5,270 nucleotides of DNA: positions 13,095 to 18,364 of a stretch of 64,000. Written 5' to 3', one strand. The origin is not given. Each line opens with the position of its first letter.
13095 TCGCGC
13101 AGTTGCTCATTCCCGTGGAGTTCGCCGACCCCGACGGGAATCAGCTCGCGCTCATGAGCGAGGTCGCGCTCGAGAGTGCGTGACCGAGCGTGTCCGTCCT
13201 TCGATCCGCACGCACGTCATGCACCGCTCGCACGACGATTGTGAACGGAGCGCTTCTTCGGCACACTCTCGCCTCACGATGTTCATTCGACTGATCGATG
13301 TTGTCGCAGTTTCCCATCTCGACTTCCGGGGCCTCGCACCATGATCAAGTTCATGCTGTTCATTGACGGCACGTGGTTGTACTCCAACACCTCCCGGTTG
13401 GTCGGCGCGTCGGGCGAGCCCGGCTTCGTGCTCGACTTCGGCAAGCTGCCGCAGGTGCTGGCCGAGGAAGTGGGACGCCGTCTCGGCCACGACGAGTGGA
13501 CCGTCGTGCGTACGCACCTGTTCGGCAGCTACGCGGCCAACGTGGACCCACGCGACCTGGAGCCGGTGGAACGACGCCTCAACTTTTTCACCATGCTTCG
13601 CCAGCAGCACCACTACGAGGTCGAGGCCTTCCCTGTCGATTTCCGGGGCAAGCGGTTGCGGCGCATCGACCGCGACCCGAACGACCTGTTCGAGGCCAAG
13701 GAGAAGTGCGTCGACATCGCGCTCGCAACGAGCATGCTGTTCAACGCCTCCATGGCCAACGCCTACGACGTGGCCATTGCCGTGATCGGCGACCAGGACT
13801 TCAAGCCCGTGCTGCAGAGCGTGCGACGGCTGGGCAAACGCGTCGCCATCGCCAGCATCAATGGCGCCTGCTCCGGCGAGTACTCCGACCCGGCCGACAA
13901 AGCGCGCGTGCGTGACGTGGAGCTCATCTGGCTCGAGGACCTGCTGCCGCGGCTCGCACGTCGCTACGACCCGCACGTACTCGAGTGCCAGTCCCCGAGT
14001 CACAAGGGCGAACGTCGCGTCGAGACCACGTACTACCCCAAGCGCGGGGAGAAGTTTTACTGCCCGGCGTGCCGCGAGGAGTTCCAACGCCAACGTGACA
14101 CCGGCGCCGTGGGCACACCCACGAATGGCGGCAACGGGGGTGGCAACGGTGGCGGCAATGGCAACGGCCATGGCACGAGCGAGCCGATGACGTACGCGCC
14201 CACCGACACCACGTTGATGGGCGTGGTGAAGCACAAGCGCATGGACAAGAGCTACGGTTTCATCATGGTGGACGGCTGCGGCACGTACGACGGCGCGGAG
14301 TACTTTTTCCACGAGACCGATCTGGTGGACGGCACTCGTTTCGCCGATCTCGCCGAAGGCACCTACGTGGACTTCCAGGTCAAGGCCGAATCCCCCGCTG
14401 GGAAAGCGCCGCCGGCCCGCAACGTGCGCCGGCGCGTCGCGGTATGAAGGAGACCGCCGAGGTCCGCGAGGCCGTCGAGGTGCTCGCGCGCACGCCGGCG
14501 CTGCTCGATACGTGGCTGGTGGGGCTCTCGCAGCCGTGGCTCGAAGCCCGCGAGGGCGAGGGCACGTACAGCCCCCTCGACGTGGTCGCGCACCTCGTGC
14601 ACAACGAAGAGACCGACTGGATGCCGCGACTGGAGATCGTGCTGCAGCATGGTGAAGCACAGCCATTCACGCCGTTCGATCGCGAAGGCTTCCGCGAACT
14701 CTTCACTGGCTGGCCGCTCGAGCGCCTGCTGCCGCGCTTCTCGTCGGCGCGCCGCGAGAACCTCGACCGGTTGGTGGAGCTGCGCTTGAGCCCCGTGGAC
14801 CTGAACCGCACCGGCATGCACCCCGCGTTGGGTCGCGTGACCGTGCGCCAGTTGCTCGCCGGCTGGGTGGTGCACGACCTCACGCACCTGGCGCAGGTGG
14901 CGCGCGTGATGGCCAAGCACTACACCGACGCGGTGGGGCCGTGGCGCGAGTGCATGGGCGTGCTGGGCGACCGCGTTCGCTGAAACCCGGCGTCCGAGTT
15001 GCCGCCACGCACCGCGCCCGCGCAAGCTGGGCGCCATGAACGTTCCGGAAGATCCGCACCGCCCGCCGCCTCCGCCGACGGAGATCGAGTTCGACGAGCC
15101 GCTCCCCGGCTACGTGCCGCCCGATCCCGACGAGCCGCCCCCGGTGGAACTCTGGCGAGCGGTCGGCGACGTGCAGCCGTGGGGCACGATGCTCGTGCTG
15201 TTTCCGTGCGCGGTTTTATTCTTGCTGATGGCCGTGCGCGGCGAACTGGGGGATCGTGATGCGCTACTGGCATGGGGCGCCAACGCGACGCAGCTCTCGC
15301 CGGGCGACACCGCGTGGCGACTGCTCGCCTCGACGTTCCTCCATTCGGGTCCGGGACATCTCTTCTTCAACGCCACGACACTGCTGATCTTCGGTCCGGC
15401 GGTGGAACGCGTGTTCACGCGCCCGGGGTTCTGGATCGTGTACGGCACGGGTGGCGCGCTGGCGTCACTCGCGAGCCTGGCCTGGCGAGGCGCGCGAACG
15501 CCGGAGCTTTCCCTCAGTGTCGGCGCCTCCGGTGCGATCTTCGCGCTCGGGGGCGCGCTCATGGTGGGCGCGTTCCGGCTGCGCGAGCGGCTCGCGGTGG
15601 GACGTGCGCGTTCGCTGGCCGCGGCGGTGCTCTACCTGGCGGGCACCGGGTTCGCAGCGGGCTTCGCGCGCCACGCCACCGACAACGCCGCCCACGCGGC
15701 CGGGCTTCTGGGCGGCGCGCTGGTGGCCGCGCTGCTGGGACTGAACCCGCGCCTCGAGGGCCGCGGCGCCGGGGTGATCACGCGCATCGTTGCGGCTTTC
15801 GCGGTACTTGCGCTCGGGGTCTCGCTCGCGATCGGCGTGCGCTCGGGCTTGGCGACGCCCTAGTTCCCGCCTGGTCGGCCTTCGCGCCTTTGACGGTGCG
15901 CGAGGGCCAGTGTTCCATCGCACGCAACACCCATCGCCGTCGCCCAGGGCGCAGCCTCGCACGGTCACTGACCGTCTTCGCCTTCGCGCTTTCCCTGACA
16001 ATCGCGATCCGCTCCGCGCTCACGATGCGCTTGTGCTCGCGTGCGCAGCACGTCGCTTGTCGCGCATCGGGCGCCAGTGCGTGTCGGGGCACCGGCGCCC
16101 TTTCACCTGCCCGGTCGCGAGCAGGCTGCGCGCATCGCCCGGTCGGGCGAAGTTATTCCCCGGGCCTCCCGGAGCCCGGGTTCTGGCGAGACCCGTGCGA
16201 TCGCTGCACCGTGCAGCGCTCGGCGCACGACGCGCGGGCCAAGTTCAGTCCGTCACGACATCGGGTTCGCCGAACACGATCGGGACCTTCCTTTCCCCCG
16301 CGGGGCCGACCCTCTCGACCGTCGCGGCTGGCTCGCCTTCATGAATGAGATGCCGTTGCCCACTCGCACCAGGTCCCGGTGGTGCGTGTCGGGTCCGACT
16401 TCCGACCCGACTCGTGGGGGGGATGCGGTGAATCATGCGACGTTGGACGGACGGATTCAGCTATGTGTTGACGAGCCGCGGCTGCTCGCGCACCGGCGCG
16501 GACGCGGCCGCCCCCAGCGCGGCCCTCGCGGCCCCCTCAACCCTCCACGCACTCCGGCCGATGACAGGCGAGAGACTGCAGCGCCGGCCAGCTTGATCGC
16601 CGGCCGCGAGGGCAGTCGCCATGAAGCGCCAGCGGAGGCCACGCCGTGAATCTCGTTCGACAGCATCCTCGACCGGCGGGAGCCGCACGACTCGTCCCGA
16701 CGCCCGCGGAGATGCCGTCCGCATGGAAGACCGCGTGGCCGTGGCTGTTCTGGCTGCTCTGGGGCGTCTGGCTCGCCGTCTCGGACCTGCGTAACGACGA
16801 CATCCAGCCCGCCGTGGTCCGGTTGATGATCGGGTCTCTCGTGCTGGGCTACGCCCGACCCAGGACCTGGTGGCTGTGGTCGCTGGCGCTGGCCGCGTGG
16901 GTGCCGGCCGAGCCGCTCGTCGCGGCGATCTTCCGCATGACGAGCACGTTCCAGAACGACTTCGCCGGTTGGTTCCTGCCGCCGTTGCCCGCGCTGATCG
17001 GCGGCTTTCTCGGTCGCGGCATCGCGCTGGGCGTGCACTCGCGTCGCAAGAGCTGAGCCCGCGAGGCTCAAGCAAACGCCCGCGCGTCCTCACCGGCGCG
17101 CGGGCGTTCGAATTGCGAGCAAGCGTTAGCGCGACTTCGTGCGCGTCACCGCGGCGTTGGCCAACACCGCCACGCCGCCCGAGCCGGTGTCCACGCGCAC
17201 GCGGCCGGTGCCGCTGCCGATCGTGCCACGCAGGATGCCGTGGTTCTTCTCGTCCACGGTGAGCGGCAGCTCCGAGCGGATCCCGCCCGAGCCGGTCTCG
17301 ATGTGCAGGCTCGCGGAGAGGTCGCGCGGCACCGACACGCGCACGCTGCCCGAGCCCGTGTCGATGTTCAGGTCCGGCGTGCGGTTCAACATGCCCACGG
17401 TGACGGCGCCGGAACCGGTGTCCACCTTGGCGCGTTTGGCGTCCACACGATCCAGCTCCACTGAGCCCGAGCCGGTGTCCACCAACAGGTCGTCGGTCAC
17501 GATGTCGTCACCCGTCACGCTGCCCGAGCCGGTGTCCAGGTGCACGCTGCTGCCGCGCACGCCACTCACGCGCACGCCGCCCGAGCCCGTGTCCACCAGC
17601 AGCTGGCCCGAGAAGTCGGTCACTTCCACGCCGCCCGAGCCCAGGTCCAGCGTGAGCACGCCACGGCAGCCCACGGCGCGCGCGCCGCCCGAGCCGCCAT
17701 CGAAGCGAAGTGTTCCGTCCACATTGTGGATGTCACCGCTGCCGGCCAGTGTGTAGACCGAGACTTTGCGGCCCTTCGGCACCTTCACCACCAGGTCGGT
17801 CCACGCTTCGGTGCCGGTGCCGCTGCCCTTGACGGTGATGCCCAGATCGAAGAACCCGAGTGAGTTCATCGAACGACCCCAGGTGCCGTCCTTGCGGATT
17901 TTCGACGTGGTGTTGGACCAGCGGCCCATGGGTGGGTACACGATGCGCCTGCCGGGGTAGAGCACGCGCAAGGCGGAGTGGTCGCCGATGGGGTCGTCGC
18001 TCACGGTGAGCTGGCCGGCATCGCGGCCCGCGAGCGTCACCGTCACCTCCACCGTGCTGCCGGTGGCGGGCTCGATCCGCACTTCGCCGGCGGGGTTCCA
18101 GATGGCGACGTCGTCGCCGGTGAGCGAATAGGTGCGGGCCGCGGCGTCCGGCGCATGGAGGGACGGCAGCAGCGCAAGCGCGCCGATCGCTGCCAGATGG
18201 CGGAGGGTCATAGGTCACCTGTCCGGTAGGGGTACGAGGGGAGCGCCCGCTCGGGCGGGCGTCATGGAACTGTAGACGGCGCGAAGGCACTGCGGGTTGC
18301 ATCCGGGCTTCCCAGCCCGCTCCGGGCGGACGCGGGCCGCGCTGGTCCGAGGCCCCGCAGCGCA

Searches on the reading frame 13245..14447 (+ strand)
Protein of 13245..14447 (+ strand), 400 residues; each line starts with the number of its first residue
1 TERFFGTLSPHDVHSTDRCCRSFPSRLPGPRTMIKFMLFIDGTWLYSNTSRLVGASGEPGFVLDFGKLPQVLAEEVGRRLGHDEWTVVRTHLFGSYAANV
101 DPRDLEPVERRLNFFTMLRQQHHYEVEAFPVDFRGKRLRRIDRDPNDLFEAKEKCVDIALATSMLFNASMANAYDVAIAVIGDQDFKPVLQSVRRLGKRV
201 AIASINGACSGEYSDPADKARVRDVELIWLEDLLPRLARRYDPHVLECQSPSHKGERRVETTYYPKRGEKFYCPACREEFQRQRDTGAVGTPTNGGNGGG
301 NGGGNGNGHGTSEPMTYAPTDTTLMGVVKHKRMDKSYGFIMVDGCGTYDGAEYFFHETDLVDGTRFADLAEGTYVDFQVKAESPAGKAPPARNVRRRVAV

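Call 8: search_protein_families(library=pfam, proteins=[window:13245-14447:+], max_evalue=0.0001)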
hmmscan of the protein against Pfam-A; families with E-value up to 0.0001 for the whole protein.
window:13245-14447:+ (400 aa): 2 families
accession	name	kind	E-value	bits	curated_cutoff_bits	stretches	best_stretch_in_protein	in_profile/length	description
PF01936.24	NYN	-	8.5e-09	36.5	24.2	1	36-208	2-129/145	NYN domain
PF00313.28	CSD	-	8.2e-05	22.8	27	0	326-395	3-64/66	'Cold-shock' DNA-binding domain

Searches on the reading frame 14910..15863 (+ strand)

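Call 8: search_protein_families(library=pfam, proteins=[window:14910-15863:+], max_evalue=0.0001)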
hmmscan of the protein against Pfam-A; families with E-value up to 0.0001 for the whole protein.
window:14910-15863:+ (317 aa): 1 family
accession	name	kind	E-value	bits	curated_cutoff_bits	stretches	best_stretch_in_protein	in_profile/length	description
PF01694.28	Rhomboid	-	2e-25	90.1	22.6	1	134-277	3-141/143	Rhomboid domain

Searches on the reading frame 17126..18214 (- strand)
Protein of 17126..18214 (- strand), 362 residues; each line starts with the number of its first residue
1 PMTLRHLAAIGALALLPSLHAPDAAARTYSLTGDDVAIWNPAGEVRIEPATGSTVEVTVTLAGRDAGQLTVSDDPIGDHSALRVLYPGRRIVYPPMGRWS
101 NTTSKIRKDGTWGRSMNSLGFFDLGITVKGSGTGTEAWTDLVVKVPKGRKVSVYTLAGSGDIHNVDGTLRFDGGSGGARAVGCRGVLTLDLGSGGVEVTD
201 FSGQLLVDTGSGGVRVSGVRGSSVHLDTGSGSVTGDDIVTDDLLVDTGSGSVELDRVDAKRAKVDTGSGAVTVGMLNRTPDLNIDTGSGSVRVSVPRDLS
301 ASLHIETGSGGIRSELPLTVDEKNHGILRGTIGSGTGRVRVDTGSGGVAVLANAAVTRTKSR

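Call 8: search_protein_families(library=pfam, proteins=[window:17126-18214:-], max_evalue=0.0001)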
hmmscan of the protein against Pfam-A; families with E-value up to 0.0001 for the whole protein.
window:17126-18214:- (362 aa): 1 family
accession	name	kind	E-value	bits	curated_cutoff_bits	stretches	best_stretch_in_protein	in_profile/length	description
PF13349.12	DUF4097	-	3.1e-21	76.3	22.9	1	139-350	66-246/247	Toastrack DUF4097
